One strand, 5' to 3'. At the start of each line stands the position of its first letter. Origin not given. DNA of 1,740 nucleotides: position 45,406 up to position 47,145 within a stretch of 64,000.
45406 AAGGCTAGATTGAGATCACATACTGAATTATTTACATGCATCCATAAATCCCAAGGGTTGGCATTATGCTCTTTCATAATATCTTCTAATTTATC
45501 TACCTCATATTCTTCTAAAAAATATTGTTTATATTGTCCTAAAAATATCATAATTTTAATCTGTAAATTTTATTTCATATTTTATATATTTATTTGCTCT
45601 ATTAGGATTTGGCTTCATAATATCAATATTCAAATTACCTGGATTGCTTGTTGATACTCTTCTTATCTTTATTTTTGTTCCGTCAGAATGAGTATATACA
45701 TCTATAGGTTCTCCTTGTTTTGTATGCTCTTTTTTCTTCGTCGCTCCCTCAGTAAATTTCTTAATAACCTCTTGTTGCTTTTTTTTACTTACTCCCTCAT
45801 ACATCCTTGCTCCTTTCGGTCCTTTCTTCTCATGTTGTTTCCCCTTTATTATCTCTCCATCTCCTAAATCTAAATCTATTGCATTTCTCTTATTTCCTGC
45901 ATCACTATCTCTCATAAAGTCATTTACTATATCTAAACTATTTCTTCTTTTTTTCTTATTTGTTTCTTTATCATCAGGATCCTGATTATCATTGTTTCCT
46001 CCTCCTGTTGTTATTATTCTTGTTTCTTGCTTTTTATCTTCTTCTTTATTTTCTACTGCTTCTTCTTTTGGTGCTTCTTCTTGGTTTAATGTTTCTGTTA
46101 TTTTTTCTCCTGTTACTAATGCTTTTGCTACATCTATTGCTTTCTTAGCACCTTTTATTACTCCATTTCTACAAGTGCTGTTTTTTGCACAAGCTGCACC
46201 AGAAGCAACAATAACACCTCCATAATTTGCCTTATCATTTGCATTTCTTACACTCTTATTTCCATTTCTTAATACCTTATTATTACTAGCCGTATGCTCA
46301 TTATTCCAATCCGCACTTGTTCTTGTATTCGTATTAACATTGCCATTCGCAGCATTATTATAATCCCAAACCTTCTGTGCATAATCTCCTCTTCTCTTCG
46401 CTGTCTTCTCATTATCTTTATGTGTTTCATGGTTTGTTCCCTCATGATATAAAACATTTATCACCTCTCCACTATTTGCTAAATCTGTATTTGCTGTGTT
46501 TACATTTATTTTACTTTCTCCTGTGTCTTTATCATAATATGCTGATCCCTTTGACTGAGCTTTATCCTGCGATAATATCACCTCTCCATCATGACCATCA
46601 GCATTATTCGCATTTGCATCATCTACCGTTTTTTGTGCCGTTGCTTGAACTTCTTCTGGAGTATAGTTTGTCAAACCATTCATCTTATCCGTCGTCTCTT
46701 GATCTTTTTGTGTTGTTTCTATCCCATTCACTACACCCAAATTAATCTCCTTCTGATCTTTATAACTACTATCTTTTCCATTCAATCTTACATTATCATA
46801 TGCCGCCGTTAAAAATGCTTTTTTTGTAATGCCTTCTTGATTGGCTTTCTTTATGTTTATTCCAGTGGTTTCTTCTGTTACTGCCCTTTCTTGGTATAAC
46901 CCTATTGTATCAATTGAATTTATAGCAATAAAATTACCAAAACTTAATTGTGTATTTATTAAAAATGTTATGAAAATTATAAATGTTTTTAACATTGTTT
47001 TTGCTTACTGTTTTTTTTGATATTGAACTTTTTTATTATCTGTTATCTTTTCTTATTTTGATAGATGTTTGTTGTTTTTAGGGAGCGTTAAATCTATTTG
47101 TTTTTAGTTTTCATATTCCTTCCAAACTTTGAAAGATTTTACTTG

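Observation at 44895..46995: MafB-like architecture with an unrecognised N-terminal domain: signal-peptide toxin plus DUF596-like immunity gene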

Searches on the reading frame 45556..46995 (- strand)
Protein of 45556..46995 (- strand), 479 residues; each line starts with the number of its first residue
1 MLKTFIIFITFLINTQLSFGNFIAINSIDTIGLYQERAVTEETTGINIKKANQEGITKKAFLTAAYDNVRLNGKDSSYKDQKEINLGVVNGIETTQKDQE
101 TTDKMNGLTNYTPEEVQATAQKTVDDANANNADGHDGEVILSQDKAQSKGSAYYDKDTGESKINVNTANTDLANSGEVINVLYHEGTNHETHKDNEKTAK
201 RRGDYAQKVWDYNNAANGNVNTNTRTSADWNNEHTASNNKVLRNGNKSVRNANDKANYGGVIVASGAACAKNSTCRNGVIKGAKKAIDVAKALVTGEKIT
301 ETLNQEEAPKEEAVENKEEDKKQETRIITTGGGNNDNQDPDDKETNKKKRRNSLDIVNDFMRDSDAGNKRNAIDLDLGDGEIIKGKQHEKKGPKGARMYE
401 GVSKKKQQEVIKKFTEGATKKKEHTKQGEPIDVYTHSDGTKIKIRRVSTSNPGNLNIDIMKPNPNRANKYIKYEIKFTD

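Call 5: search_protein_families(library=pfam, proteins=[window:45556-46995:-], max_evalue=1)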
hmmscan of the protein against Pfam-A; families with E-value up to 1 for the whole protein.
window:45556-46995:- (479 aa): 2 families
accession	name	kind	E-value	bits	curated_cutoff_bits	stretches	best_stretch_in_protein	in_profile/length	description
PF01439.23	Metallothio_2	-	0.049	15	23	0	265-323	4-61/81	Metallothionein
PF17313.7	DUF5359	-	0.26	11.7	25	0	399-412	41-54/56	Family of unknown function (DUF5359)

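Call 6: search_protein_families(library=ncbifam, proteins=[window:45556-46995:-], max_evalue=1)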
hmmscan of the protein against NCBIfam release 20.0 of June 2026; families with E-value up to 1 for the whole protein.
window:45556-46995:- (479 aa): 0 families

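Call 7: find_homologous_proteins(query=window:45556-46995:-)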
Query window:45556-46995:- (479 aa): 2 proteins with E <= 0.001 among 8000 candidates.
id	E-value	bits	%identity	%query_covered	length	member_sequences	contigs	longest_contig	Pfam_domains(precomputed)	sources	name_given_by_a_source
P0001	0.0e+0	1038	100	100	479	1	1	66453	-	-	-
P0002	1.2e-57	214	76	17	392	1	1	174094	-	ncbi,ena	-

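Call 11: find_encoding_contigs(protein=P0002, flank=10000, max_places=6)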
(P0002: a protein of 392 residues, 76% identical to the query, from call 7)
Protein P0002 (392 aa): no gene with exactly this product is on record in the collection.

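Call 12: find_encoding_contigs(protein=P0001, flank=10000, max_places=6)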
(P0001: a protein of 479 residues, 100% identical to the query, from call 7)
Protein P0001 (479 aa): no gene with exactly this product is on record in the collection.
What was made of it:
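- Tried and rejected: Exact look-ups of P0001 and P0002: not on record (calls 11, 12).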

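Call 15: find_related_loci(query=A1, collection=genome_contigs, flank=10000)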
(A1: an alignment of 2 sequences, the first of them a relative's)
Query A1 (479 aa) in genome_contigs; peptide patterns used: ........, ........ (x = any residue, [..] = any of these).
103 stretches matched a pattern, but none encodes a relative of the query by tblastn (E <= 1e-3).

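Call 28: search_solved_structures(query=window:45556-46995:-, max_evalue=10)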
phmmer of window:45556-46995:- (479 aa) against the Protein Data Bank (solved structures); distinct sequences matched with E-value up to 10: 0.

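Call 31: predict_structure(protein=window:45556-46995:-)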
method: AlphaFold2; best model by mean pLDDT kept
length: 479 residues; sequences in the alignment: 1
mean_pLDDT: 42.0   pTM: 0.32
mean pLDDT of the five models: 42.0, 42.0, 39.9, 39.3, 36.8
residues with pLDDT >= 90: 23; 70-90: 81; 50-70: 33; < 50: 342
segments of 3 or more residues with pLDDT < 50: 12-349
pLDDT, mean of each block of 10 residues (from residue 1): 55 39 25 23 28 30 28 25 21 23 27 31 34 26 23 30 28 25 23 30 29 26 25 25 23 23 24 27 33 30 27 28 27 28 36 84 67 77 70 67 87 92 81 92 81 82 72 84
secondary structure, 60 per line:
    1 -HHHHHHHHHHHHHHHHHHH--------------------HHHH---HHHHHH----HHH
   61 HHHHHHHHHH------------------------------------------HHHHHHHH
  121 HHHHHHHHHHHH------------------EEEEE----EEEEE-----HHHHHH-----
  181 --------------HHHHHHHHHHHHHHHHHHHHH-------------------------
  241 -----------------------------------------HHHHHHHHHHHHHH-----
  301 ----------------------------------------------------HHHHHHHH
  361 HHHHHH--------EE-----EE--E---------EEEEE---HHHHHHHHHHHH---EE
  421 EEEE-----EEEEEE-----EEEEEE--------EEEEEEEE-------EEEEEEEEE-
elements in order: H2-20 H41-44 H48-53 H58-70 H113-132 E151-155 E160-164 H170-175 H195-215 H282-295 H353-366 E396-400 H404-415 E419-424 E430-435 E441-446 E455-462 E470-478
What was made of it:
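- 45556..45951 (-): C-terminal toxin domain, residues 349-479, plus the stop codon. It is basic and alpha+beta: a helix at 404-415 followed by five strands. The conserved signature is DGT-x4-R-x2-ST(S/T)NPGN(I/L)NIDI...K-x-E-(I/L)-KF. The family is rare. AF2 pLDDT 70-92 from a single sequence (call 31).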

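Call 33: search_protein_representatives(protein=window:45556-46995:-)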
Query: 479 residues. Proteins with E-value up to 0.001 (for the whole library): 38; up to 1e-10: 22; up to 1e-30: 2. The best 38 are listed.
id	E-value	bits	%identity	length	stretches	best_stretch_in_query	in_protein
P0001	0.0e+00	1038.4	100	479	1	1-479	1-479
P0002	3.7e-58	214.3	63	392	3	159-264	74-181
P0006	3.0e-28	115.8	43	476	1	59-246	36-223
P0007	1.3e-22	97.2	40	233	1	60-247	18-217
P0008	1.4e-21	93.8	43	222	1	94-264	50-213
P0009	2.2e-20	89.9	43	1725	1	94-261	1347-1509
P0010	4.4e-20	88.8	40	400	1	95-282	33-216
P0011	4.5e-19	85.5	42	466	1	95-262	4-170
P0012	5.2e-19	85.3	46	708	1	95-259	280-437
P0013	1.3e-17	80.7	37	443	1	93-248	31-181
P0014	1.1e-16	77.6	41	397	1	108-257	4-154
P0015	8.3e-15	71.5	35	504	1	93-259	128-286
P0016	2.8e-14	69.7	45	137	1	147-262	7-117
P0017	1.4e-13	67.4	38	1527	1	71-236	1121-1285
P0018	1.5e-13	67.3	40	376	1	136-252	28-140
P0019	1.4e-12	64.1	34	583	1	95-251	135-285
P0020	2.9e-12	63.1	32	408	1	93-286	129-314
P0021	6.4e-12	61.9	32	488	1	94-344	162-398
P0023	2.3e-11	60.1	34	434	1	103-237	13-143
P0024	2.7e-11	59.9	41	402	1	133-258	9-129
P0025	6.8e-11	58.6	32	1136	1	95-251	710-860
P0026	1.1e-10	57.8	38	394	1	123-251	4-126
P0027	6.1e-10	55.4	33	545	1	101-231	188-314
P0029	4.9e-09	52.4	51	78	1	403-477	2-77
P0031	6.8e-08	48.7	30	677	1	99-254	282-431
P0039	1.9e-04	37.3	40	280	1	372-476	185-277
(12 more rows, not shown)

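Call 35: fold_search(model_id=the predicted structure, library=pdb)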
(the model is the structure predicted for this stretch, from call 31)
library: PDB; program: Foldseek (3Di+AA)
matches with E <= 10: 438; with E <= 0.001: 0
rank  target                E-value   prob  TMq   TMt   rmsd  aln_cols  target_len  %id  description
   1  4dy0_A                1.5e-01  0.06  0.06  0.08  18.7       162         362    7  Crystal structure of native protease nexin-1 with heparin (released 2012-08-15)
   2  3qij_B                2.9e-01  0.18  0.07  0.11  14.0       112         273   14  Primitive-monoclinic crystal structure of the FERM domain of protein 4.1R (released 2011-02-09)
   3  4fma_J                4.6e-01  0.41  0.10  0.14   6.3        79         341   15  EspG structure (released 2012-09-05)
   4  3dz3_A                5.9e-01  0.20  0.08  0.13  12.0        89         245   16  Human AdoMetDC F223A mutant with covalently bound S-Adenosylmethionine methyl ester (released 2009-03-10)
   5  5umq_A                5.9e-01  0.10  0.09  0.25  11.1       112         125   14  Crystal structure of TnmS1, an antibiotic binding protein from Streptomyces sp. CB03234 (released 2018-07-04)
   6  4zrk_B                7.1e-01  0.12  0.07  0.11  13.6       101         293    9  Merlin-FERM and Lats1 complex (released 2015-06-17)
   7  2he7                  8.0e-01  0.11  0.06  0.09  15.3       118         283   11  FERM domain of EPB41L3 (DAL-1) (released 2006-07-04)
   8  1gg3_A                8.5e-01  0.11  0.07  0.11  14.7       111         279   10  CRYSTAL STRUCTURE OF THE PROTEIN 4.1R MEMBRANE BINDING DOMAIN (released 2001-01-10)
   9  3bin_A                8.5e-01  0.09  0.06  0.10  14.6       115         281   11  Structure of the DAL-1 and TSLC1 (372-383) complex (released 2008-01-15)
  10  7ahm_B                9.0e-01  0.33  0.10  0.26   3.6        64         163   16  Low-resolution structure of the K+/H+ antiporter subunit KhtT in complex with c-di-AMP (released 2021-03-31)
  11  6qlz_C                9.0e-01  0.15  0.07  0.27  12.6        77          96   10  IDOL F3ab subdomain (released 2020-02-19)
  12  6yf7_AA               9.6e-01  0.20  0.09  0.30   6.8        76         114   13  Virus-like particle of bacteriophage AC (released 2020-09-02)
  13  6qlz_B                9.6e-01  0.14  0.06  0.27  10.8        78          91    9  IDOL F3ab subdomain (released 2020-02-19)
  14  8xz4_A                1.0e+00  0.13  0.07  0.11  12.2        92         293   12  SARS-CoV-2 S and radixin complex structure (released 2025-10-08)
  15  4p7i_B                1.0e+00  0.10  0.07  0.10  15.1       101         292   13  Crystal structure of the Merlin FERM/DCAF1 complex (released 2014-04-09)
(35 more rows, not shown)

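Call 36: search_protein_families(library=pfam, proteins=[P0009, P0017, P0025, P0012, P0006, P0010, P0011, P0013, P0039, P0015], max_evalue=0.01)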
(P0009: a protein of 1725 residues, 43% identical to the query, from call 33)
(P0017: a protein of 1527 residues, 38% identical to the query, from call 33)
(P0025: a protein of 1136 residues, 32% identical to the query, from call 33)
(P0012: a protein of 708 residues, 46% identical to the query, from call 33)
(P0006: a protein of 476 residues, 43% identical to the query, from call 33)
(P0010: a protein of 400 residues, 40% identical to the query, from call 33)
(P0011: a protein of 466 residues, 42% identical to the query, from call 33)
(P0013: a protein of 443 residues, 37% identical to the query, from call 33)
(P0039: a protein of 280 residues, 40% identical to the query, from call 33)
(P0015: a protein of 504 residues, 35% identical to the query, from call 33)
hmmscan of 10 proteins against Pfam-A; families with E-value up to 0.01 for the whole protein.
P0009 (1725 aa): 2 families
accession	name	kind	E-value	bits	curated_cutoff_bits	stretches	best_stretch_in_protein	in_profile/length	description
PF13332.12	Fil_haemagg_2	-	8.6e-29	101.3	22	5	958-1117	5-169/170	Hemagglutinin repeat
PF02321.23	OEP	-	2e-06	28.2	22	1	849-935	95-181/187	Outer membrane efflux protein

P0017 (1527 aa): 1 family
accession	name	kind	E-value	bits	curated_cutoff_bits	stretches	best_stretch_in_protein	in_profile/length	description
PF13332.12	Fil_haemagg_2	-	1.3e-25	90.9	22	2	732-885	5-166/170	Hemagglutinin repeat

P0025 (1136 aa): 1 family
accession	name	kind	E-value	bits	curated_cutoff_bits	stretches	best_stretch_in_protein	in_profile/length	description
PF13332.12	Fil_haemagg_2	-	1.9e-40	139.2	22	3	303-449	13-169/170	Hemagglutinin repeat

P0012 (708 aa): 0 families

P0006 (476 aa): 1 family
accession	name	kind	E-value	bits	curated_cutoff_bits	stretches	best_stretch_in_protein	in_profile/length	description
PF15520.11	Ntox10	-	3.8e-05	24.1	26.8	1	228-307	9-81/193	Novel toxin 10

P0010 (400 aa): 1 family
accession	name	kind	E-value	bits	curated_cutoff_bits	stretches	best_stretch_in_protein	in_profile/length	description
PF02195.25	ParB_N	-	8.1e-08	32.7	26.3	1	322-398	6-77/95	ParB N-terminal domain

P0011 (466 aa): 0 families

P0013 (443 aa): 1 family
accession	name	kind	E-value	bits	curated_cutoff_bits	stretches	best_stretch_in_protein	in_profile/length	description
PF00959.24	Phage_lysozyme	-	4.2e-10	40.5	22.3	1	246-322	11-84/125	Phage lysozyme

P0039 (280 aa): 1 family
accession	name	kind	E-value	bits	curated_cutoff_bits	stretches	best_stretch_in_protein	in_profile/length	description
PF25023.1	TEN_YD-shell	-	0.0043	15.6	50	1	16-121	782-891/909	Teneurin YD-shell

P0015 (504 aa): 1 family
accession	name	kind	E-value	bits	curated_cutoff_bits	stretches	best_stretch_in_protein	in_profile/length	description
PF10863.13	NOP19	-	0.0027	18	25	1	71-137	44-104/140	Nucleolar protein 19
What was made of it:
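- On CdiA/TpsA (T5SS): These are absent from the window protein and from the FHA-type homologues (calls 5, 36).
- The domain lies at 1347-1509 of a 1725-aa protein, 1121-1285 of a 1527-aa protein and 710-860 of an 1136-aa protein, all with Fil_haemagg_2 repeats (calls 33, 36).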

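Call 43: find_encoding_contigs(protein=P0029, flank=5000)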
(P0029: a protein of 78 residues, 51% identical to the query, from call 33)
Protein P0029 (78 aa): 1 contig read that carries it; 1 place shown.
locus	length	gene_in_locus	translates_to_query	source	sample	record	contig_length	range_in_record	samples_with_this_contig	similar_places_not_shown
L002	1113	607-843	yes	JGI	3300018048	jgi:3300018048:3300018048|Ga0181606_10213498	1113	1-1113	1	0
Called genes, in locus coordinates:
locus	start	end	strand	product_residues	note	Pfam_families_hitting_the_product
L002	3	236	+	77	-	?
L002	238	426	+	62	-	-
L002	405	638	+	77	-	-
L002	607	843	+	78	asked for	-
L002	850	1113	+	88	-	?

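Call 68: search_dna_similar(query=window:45556-46995:-, collection=plasmids, mode=protein, max_evalue=0.001)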
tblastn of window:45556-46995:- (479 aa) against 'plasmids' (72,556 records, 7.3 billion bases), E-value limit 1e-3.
No match.
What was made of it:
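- Tried and rejected: Plasmid tblastn: no match (call 68).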

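Call 69: search_protein_families(library=pfam, proteins=[P0029], max_evalue=10)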
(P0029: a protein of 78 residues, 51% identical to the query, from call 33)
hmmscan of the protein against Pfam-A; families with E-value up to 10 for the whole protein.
P0029 (78 aa): 0 families
